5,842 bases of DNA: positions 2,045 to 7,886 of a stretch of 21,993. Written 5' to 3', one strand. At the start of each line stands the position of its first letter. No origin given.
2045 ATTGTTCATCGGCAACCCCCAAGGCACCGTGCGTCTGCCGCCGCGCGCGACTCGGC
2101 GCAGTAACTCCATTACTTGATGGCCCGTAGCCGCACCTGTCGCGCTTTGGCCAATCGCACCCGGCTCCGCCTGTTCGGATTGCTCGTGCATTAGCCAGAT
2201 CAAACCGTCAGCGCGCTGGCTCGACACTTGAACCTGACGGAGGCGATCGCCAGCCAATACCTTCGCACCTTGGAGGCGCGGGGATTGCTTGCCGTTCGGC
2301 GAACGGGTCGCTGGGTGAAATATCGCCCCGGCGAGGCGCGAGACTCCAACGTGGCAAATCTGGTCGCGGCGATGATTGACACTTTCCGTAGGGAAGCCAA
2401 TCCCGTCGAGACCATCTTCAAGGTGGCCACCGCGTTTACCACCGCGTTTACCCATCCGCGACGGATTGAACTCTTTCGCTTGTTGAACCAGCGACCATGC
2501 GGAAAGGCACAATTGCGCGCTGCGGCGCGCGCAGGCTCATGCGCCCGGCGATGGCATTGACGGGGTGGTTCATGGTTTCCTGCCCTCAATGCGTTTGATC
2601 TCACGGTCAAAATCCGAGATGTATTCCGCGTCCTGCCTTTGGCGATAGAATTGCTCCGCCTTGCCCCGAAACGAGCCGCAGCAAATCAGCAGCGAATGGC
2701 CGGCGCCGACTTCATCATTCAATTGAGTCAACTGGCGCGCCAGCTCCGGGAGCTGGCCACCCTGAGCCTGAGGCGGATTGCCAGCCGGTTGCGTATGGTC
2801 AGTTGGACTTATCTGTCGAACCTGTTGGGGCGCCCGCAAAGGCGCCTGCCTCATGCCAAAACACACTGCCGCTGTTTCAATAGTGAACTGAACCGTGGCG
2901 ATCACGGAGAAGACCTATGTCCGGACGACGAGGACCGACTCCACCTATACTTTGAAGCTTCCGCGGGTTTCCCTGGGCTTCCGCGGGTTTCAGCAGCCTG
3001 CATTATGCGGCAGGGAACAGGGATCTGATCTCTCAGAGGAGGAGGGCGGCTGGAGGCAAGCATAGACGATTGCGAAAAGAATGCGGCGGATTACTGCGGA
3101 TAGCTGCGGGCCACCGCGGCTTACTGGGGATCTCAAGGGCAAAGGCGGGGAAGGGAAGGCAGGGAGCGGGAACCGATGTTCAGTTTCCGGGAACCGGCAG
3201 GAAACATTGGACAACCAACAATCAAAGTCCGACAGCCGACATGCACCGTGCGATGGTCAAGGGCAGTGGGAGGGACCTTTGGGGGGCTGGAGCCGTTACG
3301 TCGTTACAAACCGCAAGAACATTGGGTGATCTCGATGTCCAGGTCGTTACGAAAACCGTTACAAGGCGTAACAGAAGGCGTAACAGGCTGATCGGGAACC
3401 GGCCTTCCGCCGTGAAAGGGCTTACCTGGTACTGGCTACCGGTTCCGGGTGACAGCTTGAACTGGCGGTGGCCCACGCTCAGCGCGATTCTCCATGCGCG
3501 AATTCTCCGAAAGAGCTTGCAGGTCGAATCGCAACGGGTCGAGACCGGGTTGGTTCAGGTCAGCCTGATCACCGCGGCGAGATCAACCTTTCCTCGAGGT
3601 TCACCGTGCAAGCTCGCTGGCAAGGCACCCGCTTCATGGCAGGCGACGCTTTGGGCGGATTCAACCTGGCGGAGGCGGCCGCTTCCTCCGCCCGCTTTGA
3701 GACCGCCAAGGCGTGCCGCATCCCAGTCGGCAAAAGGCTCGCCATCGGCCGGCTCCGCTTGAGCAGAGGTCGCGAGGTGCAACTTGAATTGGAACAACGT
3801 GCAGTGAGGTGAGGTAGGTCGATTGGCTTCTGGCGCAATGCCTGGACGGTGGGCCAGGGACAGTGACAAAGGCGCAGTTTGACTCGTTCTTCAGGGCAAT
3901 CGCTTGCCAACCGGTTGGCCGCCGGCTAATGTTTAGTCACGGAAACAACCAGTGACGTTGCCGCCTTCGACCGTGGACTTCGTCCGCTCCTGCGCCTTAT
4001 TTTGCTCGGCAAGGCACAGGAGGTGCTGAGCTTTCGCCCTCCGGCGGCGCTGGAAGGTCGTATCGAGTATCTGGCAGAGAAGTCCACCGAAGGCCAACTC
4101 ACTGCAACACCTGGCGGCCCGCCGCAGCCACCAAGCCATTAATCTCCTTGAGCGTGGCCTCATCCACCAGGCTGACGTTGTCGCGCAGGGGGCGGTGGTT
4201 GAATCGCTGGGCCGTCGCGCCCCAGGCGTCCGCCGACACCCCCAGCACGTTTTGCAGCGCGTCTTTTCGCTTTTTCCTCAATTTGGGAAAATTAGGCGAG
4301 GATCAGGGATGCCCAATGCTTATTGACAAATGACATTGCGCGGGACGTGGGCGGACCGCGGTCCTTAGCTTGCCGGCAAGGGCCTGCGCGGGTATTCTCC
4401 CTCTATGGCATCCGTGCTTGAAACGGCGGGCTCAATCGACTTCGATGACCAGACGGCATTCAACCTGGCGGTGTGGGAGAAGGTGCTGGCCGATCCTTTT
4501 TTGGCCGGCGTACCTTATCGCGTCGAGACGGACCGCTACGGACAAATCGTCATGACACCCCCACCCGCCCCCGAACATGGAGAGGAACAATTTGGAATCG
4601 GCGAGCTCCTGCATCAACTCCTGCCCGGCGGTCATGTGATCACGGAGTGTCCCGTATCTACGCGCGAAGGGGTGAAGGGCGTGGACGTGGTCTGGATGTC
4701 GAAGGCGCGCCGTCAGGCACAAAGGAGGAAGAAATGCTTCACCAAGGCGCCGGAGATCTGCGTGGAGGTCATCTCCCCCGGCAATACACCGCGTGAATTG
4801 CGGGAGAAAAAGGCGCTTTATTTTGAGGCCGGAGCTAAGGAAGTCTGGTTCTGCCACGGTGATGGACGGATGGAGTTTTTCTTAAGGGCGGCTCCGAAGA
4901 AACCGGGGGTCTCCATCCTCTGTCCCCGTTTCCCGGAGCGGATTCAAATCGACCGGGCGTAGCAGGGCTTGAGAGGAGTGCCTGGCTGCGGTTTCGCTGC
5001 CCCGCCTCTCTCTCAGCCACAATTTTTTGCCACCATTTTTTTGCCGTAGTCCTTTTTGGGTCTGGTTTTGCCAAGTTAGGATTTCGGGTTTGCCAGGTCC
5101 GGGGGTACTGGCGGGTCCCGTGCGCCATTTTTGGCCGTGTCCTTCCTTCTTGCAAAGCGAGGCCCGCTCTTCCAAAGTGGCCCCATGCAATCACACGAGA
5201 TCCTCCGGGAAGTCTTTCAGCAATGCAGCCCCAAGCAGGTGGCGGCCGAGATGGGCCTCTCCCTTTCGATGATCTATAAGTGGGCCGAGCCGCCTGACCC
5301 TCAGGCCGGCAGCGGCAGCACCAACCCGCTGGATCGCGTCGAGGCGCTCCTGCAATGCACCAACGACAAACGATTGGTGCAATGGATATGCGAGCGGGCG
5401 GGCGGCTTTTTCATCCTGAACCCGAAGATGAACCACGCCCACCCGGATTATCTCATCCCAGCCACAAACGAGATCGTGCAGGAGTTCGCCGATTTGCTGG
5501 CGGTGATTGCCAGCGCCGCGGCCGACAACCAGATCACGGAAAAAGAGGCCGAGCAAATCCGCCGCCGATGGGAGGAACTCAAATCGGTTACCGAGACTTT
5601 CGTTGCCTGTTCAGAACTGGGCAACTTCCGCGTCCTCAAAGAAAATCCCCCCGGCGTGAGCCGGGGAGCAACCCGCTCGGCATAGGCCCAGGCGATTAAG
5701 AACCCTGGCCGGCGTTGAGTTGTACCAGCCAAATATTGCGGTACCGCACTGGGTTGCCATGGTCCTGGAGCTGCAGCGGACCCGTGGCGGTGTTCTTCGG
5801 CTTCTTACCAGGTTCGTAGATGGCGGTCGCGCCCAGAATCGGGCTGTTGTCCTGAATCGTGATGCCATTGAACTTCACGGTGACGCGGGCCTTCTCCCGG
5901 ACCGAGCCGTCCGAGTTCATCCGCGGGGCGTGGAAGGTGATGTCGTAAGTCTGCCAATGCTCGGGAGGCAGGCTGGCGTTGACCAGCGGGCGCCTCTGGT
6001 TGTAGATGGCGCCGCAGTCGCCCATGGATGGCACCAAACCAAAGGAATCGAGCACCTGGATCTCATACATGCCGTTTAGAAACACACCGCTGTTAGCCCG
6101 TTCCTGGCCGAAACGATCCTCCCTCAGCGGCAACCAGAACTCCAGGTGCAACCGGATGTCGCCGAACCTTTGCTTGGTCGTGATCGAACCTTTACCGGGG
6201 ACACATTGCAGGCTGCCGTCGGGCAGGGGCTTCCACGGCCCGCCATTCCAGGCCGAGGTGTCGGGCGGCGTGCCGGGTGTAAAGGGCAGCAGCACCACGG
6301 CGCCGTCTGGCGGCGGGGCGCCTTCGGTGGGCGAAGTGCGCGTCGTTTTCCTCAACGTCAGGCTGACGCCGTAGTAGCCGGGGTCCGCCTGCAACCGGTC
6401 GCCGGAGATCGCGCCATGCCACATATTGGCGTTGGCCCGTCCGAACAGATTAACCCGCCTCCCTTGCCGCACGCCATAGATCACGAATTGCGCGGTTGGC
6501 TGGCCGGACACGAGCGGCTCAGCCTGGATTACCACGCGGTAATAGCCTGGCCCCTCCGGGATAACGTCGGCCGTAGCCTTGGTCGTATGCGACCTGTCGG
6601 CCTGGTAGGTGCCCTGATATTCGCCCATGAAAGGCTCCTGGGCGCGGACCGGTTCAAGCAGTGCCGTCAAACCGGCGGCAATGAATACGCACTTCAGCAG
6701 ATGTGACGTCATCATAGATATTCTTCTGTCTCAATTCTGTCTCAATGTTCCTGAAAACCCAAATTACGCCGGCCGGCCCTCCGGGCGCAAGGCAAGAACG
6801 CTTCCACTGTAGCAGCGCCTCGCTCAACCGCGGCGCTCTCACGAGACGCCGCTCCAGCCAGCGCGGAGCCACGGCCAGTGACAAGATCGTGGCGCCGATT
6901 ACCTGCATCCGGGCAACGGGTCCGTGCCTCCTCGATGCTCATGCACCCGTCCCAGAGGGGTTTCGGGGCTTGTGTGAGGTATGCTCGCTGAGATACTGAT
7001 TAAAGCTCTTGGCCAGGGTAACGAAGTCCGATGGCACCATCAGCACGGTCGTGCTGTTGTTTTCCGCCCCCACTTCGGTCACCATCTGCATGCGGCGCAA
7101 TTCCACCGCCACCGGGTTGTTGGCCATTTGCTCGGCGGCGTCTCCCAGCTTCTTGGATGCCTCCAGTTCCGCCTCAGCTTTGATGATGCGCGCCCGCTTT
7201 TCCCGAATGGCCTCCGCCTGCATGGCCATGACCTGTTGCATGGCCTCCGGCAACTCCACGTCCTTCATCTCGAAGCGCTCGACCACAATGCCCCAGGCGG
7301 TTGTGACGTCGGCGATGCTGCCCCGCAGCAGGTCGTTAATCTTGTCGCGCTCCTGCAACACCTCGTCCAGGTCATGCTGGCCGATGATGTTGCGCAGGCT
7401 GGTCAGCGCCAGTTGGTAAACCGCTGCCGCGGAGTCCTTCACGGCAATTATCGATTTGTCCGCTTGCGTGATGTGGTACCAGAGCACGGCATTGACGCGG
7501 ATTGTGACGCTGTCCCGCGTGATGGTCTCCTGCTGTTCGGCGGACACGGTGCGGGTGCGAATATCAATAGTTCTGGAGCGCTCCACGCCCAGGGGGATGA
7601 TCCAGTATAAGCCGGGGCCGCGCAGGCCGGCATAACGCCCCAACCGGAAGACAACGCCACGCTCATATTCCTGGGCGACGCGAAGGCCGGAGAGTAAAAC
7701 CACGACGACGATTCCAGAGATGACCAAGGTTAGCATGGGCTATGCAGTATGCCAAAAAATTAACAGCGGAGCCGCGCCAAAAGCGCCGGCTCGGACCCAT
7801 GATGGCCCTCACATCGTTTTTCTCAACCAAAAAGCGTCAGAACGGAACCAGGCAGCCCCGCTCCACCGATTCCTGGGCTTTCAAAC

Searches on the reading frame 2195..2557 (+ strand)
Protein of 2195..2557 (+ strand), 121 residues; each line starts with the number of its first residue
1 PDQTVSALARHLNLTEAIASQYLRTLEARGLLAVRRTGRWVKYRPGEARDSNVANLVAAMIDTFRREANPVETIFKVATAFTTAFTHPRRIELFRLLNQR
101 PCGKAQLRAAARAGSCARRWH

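Call 11: search_protein_families(library=pfam, proteins=[window:2195-2557:+], max_evalue=0.01)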
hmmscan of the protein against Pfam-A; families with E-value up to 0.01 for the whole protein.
window:2195-2557:+ (121 aa): 4 families
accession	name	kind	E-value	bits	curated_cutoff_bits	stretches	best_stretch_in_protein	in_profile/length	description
PF01022.26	HTH_5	-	2.9e-05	24.3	22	1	3-32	16-45/47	Bacterial regulatory protein, arsR family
PF09339.16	HTH_IclR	-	0.00022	21.4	22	1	3-33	19-49/52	IclR helix-turn-helix domain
PF12802.13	MarR_2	-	0.00023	21.7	27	1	2-37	19-55/61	MarR family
PF01047.28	MarR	-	0.00034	20.9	24.6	1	1-35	16-50/59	MarR family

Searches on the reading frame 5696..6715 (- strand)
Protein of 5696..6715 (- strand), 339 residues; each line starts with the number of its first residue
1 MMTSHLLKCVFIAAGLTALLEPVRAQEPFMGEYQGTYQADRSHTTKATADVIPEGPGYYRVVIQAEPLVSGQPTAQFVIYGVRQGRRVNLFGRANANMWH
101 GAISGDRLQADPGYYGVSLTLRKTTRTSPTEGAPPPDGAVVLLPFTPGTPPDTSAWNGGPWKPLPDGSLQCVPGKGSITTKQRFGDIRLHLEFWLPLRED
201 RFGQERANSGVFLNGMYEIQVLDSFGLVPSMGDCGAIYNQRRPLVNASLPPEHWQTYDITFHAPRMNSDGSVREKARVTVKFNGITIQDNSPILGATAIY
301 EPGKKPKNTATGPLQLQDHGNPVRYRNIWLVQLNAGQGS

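Call 11: search_protein_families(library=pfam, proteins=[window:5696-6715:-], max_evalue=0.01)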
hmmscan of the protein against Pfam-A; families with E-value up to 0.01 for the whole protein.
window:5696-6715:- (339 aa): 1 family
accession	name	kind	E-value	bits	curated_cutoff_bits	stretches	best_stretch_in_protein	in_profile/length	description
PF06439.18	3keto-disac_hyd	-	1e-33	117.4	26.8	1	152-330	10-186/187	3-keto-disaccharide hydrolase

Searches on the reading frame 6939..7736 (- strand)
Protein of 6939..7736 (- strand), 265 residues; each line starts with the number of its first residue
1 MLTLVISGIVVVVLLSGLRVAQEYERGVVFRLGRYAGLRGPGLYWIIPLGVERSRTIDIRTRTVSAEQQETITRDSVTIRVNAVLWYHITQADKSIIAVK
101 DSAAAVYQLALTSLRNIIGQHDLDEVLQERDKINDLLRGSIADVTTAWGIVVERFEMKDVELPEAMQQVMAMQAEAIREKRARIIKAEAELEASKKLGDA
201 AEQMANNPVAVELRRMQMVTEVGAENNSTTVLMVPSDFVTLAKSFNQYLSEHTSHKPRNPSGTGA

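Call 11: search_protein_families(library=pfam, proteins=[window:6939-7736:-], max_evalue=0.01)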
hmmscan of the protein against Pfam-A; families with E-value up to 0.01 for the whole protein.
window:6939-7736:- (265 aa): 1 family
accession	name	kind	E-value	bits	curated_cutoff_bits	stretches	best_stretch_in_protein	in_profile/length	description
PF01145.31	Band_7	-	3.7e-36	125.3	23.6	1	20-190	2-175/176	SPFH domain / Band 7 family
